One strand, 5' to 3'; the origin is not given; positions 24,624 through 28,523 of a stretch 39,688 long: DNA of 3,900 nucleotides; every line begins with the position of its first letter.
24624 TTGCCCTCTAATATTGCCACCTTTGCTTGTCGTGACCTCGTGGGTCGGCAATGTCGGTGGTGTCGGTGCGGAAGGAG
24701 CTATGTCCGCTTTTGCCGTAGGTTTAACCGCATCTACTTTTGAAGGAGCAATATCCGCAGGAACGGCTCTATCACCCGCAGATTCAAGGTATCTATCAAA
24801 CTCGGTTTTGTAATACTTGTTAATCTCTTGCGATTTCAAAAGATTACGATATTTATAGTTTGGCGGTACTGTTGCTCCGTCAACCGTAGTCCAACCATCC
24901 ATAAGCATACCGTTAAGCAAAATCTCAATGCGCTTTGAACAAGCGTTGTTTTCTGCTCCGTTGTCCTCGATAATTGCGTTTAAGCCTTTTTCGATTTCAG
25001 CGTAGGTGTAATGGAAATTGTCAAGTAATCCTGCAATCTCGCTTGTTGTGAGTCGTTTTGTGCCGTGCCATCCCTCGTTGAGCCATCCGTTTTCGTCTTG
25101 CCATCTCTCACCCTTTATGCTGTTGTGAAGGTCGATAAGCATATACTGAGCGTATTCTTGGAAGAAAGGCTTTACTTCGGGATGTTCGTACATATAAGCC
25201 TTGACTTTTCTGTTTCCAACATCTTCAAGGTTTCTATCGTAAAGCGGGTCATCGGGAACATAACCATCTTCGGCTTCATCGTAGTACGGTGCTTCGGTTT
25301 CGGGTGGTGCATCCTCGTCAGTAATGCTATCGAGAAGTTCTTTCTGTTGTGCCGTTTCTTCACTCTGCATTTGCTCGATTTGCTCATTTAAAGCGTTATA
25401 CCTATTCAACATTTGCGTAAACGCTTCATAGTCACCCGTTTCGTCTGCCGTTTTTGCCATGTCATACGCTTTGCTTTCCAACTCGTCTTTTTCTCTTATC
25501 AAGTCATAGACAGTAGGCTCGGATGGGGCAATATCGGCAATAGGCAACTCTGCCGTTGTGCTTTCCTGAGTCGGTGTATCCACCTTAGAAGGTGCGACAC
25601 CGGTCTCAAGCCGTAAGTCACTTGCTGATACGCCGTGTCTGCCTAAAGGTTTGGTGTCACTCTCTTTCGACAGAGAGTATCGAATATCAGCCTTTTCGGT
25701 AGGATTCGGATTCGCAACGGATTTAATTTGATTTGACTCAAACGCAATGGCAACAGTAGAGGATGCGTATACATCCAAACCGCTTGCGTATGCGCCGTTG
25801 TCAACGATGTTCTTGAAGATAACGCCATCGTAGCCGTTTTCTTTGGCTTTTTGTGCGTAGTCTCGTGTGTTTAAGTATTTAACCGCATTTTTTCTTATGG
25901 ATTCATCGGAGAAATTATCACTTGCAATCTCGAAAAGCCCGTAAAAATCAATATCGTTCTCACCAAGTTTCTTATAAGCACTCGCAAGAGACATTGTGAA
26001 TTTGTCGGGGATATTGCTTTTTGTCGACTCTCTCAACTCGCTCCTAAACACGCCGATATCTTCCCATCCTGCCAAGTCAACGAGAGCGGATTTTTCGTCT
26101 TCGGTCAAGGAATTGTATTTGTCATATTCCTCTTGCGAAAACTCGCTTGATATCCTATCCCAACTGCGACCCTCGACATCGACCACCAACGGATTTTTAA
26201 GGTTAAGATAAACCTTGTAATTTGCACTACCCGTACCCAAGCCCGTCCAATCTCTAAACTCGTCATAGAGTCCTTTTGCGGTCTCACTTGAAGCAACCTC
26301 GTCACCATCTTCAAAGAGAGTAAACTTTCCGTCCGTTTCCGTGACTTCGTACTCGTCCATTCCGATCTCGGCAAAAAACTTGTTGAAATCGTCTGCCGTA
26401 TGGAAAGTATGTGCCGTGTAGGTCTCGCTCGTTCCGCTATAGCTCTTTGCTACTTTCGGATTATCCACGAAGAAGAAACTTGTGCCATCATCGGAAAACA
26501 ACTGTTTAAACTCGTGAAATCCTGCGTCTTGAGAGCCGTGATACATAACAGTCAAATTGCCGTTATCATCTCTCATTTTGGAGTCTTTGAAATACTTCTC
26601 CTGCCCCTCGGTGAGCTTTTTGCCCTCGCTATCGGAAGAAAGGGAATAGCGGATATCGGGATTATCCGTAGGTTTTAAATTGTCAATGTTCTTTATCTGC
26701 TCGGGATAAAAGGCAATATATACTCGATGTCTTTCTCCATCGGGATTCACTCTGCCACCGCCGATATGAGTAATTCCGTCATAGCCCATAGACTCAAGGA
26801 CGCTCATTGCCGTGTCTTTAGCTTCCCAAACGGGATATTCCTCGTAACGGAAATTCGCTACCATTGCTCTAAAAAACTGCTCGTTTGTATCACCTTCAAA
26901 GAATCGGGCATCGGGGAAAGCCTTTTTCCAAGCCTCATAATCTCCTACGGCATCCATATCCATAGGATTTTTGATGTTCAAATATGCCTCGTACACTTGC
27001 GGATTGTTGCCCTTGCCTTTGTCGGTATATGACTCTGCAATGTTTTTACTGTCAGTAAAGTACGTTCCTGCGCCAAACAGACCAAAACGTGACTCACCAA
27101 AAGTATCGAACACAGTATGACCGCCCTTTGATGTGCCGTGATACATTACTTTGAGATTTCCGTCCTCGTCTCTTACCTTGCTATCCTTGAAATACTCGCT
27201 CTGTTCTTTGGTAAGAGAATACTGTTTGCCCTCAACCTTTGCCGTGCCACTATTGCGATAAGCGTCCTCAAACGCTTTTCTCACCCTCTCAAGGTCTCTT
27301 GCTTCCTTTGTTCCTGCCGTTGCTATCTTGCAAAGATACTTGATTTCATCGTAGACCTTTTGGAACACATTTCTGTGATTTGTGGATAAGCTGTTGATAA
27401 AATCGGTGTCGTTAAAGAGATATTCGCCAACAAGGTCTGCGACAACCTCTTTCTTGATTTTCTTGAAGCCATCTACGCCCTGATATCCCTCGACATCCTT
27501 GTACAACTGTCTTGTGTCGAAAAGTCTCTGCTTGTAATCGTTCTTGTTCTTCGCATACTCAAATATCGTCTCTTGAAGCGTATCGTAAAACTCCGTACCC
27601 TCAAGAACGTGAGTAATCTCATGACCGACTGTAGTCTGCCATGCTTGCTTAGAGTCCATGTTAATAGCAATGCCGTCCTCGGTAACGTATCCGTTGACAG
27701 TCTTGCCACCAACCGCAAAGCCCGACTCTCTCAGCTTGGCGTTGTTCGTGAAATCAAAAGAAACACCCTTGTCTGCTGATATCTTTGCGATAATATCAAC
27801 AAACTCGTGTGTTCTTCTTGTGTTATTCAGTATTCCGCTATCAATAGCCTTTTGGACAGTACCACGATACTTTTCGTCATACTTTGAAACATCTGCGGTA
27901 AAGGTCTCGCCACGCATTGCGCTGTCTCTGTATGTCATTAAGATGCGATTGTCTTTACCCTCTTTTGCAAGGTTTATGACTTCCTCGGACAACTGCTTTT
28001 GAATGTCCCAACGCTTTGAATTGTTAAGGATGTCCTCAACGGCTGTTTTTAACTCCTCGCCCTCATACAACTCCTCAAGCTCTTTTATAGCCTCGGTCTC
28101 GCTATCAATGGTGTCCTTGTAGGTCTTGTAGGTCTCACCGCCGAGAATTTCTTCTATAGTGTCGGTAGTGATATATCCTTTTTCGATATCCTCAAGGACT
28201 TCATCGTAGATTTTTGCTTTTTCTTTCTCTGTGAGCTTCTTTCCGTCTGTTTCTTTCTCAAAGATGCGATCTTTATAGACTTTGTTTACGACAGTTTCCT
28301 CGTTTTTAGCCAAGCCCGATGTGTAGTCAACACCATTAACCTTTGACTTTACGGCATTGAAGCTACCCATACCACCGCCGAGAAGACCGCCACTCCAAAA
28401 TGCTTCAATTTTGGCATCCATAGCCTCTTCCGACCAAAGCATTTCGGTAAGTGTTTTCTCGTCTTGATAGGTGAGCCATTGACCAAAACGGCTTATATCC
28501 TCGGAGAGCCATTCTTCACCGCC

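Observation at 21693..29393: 2566-aa polyvalent protein occupying 19% of the genome, in the position of ejection proteins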

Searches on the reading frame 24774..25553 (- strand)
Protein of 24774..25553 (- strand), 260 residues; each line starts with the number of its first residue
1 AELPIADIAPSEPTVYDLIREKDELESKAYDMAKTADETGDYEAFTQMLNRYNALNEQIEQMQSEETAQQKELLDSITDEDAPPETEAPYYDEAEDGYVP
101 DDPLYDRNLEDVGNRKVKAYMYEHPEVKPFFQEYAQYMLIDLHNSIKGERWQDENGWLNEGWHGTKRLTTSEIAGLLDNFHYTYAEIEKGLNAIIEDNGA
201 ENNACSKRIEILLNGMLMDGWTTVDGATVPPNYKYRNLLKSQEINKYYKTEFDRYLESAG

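Call 11: search_protein_families(library=pfam, proteins=[window:24834-25523:-], max_evalue=5)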
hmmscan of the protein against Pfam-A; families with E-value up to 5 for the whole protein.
window:24834-25523:- (230 aa): 5 families
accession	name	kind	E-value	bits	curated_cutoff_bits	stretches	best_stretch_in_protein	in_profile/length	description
PF05400.18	FliT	-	0.0055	17.9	29.5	1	29-72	7-55/85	Flagellar protein FliT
PF09412.15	XendoU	-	0.028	14.1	32.3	1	28-68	53-93/262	Endoribonuclease XendoU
PF07299.16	EF-G-binding_N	-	0.033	15.1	27.1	1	42-71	34-63/83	Elongation factor G-binding protein, N-terminal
PF04325.18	DUF465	-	0.11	12.9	25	1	35-61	1-28/48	Protein of unknown function (DUF465)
PF18915.5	DUF5667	-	1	10.3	27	1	28-68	49-93/99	Domain of unknown function (DUF5667)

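Call 74: search_protein_families(library=phrogs, proteins=[window:24774-25553:-], max_evalue=1)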
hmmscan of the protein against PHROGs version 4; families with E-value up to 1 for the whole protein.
window:24774-25553:- (260 aa): 3 families
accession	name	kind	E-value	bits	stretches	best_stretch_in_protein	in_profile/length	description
phrog_26723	-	unknown function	0.054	14.8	0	171-200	28-60/91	-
phrog_27672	-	unknown function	0.1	12.8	1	11-76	271-332/394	-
phrog_34220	-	unknown function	0.31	11.9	1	14-85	33-101/168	-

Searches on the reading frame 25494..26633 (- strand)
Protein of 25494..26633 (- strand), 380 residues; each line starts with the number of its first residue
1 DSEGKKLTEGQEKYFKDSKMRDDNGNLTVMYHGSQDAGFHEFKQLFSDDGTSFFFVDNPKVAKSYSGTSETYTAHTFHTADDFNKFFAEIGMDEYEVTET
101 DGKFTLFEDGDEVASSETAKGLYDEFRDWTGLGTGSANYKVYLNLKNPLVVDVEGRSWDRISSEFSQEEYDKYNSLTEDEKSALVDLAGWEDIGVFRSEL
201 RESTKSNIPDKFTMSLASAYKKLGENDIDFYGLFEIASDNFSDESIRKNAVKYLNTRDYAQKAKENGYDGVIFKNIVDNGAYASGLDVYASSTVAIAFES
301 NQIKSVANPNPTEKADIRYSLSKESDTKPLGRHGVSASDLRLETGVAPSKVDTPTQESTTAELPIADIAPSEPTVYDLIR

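Call 11: search_protein_families(library=pfam, proteins=[window:25494-26633:-], max_evalue=5)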
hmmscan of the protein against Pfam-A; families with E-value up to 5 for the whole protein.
window:25494-26633:- (380 aa): 2 families
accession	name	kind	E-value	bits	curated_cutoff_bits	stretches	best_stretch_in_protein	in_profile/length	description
PF18760.7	ART-PolyVal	-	8.8e-19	69.1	31.2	2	134-312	49-139/140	ADP-Ribosyltransferase in polyvalent proteins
PF08305.17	NPCBM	-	0.0063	17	23.9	1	74-121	49-96/137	NPCBM/NEW2 domain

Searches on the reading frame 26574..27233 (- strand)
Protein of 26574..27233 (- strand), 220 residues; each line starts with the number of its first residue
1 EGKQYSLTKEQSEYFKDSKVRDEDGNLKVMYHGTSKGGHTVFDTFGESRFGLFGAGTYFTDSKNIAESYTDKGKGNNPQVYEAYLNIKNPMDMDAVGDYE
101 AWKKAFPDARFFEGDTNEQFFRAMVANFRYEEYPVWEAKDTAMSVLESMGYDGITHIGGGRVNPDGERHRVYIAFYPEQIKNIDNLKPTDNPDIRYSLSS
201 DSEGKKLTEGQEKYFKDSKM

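Call 11: search_protein_families(library=pfam, proteins=[window:26574-27233:-], max_evalue=5)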
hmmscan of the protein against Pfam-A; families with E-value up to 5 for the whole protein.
window:26574-27233:- (220 aa): 3 families
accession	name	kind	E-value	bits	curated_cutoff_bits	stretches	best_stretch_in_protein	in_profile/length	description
PF18760.7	ART-PolyVal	-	1.7e-24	87.6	31.2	1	22-188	1-138/140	ADP-Ribosyltransferase in polyvalent proteins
PF13151.12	DUF3990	-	0.084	13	32.2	1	30-110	3-88/152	Protein of unknown function (DUF3990)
PF00644.27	PARP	-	0.14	12.1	26.7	1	20-75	45-105/199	Poly(ADP-ribose) polymerase catalytic domain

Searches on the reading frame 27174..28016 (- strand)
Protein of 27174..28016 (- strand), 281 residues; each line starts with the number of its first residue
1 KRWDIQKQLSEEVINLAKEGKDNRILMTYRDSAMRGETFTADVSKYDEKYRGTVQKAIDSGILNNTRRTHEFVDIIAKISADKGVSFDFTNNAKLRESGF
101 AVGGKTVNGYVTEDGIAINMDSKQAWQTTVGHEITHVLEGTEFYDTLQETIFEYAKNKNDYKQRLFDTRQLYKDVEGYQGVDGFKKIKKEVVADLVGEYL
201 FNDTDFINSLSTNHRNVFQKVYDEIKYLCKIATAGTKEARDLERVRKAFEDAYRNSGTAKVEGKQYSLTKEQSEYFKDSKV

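Call 36: search_solved_structures(query=A3, max_evalue=10, show_alignments=3)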
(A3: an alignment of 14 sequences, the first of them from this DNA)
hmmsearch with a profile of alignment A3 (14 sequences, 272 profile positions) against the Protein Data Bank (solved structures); distinct sequences matched with E-value up to 10: 1.
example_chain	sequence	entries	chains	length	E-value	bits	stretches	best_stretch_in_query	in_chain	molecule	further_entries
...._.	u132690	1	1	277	1.4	11.7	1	120-198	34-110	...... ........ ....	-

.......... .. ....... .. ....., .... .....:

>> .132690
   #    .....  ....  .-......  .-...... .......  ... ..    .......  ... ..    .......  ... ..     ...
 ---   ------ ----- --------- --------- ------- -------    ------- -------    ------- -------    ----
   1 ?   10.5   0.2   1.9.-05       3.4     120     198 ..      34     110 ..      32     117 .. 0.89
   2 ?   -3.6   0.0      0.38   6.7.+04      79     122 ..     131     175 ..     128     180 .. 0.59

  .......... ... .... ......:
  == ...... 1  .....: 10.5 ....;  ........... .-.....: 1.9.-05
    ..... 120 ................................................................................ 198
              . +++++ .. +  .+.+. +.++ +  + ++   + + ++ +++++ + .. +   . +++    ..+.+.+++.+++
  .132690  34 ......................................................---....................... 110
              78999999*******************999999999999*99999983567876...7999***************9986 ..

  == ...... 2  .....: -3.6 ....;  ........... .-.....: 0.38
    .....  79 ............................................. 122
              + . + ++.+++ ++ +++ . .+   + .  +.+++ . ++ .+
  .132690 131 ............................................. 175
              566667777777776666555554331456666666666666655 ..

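Call 67: search_protein_representatives(alignment_id=A3)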
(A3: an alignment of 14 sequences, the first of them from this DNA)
Query: 14 sequences, 272 profile positions. Proteins with E-value up to 0.001 (for the whole library): 2678; up to 1e-10: 1579; up to 1e-30: 864. The best 150 are listed.
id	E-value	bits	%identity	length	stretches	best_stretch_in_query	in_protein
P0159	0.0e+00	1037.1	-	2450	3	2-269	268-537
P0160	1.3e-165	566.1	-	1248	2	32-264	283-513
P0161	1.4e-126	438.1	-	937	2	23-262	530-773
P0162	3.2e-117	407.4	-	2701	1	1-267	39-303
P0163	4.8e-116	403.6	-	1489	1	1-263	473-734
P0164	1.1e-115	402.4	-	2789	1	1-266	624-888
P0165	1.1e-115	402.4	-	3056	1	1-267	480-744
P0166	1.7e-115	401.7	-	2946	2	1-263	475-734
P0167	2.3e-115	401.3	-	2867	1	1-268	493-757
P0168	7.2e-115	399.7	-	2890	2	2-268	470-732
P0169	7.7e-115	399.6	-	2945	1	1-267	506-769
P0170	9.9e-115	399.2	-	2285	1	1-265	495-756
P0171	1.5e-114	398.7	-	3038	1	1-266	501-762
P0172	1.7e-114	398.5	-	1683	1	2-268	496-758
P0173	4.5e-114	397.1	-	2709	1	2-267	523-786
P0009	3.2e-104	364.8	-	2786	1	2-264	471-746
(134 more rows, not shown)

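Call 72: search_protein_families(library=pfam, proteins=[P0159], max_evalue=0.01)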
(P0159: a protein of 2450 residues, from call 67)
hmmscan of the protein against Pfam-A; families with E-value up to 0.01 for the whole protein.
P0159 (2450 aa): 7 families
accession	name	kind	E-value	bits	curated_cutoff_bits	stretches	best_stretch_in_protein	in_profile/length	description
PF18812.6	PBECR3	-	2.8e-24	85.7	30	2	2199-2280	16-96/115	phage-Barnase-EndoU-ColicinE5/D-RelE like nuclease3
PF18798.6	LPD3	-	1.3e-10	41.9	27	1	1936-2043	4-112/114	Large polyvalent protein-associated domain 3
PF21740.2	DUF6866_C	-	6.1e-08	33.1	27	0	874-928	42-98/182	Family of unknown function (DUF6866) C-terminal domain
PF01435.24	Peptidase_M48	-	1.6e-05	25.3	20.3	0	385-414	59-88/186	Peptidase family M48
PF04305.20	DUF455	-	0.0003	20.9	34.3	0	386-416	177-207/247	Protein of unknown function (DUF455)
PF21923.1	BON_like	-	0.0039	17.5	24.1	0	751-765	7-21/47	BON-like domain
PF02126.24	PTE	-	0.0075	16.2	22.4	0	854-904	82-132/298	Phosphotriesterase family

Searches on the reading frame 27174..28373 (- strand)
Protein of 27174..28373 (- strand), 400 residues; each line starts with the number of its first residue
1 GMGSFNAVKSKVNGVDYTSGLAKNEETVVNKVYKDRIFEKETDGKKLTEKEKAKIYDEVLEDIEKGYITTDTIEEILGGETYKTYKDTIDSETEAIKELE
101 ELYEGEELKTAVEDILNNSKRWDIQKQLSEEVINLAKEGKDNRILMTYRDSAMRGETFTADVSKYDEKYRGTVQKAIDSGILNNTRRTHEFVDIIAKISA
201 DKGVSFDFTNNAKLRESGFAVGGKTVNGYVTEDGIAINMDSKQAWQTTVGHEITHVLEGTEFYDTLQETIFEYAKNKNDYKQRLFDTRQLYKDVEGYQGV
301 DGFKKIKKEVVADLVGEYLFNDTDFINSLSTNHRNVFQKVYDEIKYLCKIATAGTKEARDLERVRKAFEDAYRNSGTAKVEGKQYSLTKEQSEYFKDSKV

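Call 11: search_protein_families(library=pfam, proteins=[window:27174-28373:-], max_evalue=5)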
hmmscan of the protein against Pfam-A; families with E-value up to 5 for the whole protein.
window:27174-28373:- (400 aa): 1 family
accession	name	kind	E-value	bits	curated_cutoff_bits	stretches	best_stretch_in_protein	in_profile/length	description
PF24313.1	Paratox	-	0.091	12.9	27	1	56-73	4-21/59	Paratox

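Call 74: search_protein_families(library=phrogs, proteins=[window:27174-28313:-], max_evalue=1)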
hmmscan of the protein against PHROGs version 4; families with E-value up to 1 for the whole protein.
window:27174-28313:- (380 aa): 6 families
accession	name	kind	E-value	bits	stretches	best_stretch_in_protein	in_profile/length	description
phrog_29399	-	unknown function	0.0029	18.8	1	200-239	21-63/79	-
phrog_2133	-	unknown function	0.061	14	1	35-54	3-22/61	-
phrog_26596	-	unknown function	0.17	13.1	1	276-323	27-75/109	-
phrog_27003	-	unknown function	0.18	12.7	0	256-285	32-64/73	-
phrog_5561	-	unknown function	0.23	12.6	1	29-52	11-34/59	-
phrog_7151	-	DNA, RNA and nucleotide metabolism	0.57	11.8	0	8-48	49-89/94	RpbA RNA polymerase binding protein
